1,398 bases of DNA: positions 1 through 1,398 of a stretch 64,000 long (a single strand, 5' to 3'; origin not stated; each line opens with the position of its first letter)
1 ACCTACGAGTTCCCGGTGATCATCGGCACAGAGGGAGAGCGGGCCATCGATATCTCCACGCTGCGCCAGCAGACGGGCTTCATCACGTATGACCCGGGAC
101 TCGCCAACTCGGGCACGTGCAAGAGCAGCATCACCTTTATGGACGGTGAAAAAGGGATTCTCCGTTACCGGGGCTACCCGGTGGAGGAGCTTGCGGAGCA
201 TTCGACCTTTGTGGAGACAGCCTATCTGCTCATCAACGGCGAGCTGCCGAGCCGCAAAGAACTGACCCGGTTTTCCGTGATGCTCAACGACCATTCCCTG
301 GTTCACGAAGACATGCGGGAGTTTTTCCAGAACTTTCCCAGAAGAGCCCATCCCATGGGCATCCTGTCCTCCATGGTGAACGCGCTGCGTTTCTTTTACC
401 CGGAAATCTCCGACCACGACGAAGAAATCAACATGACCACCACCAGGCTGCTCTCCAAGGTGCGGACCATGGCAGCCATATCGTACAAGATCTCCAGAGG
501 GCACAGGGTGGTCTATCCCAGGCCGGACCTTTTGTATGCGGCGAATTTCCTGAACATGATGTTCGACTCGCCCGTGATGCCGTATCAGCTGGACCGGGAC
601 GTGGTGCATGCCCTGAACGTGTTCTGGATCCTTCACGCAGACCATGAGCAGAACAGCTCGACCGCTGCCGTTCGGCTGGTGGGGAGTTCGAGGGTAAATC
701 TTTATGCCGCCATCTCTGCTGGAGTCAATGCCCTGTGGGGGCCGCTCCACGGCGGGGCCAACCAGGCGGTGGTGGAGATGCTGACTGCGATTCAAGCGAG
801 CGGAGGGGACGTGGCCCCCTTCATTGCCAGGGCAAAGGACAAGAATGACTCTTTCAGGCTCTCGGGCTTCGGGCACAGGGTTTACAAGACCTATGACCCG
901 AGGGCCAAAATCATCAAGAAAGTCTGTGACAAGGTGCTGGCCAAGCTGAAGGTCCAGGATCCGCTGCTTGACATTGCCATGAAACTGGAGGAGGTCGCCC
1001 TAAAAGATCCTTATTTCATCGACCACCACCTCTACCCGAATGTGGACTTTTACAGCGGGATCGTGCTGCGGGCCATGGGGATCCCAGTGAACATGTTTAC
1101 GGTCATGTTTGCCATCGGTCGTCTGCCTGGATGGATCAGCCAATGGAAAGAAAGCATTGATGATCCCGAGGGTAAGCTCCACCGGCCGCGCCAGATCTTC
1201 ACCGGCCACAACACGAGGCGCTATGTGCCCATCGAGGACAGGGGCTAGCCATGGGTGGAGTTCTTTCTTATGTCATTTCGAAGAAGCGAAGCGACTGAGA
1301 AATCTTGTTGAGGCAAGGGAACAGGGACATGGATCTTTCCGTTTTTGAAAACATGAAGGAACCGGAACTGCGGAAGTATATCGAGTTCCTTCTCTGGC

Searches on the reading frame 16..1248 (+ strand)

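Call 57: search_protein_families(library=pfam, proteins=[window:16-1248:+], max_evalue=0.00001)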
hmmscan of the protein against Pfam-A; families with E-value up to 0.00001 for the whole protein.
window:16-1248:+ (410 aa): 1 family
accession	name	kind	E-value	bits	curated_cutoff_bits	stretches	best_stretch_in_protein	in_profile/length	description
PF00285.26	Citrate_synt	-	4.1e-134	447.5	27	1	28-392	1-357/357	Citrate synthase, C-terminal domain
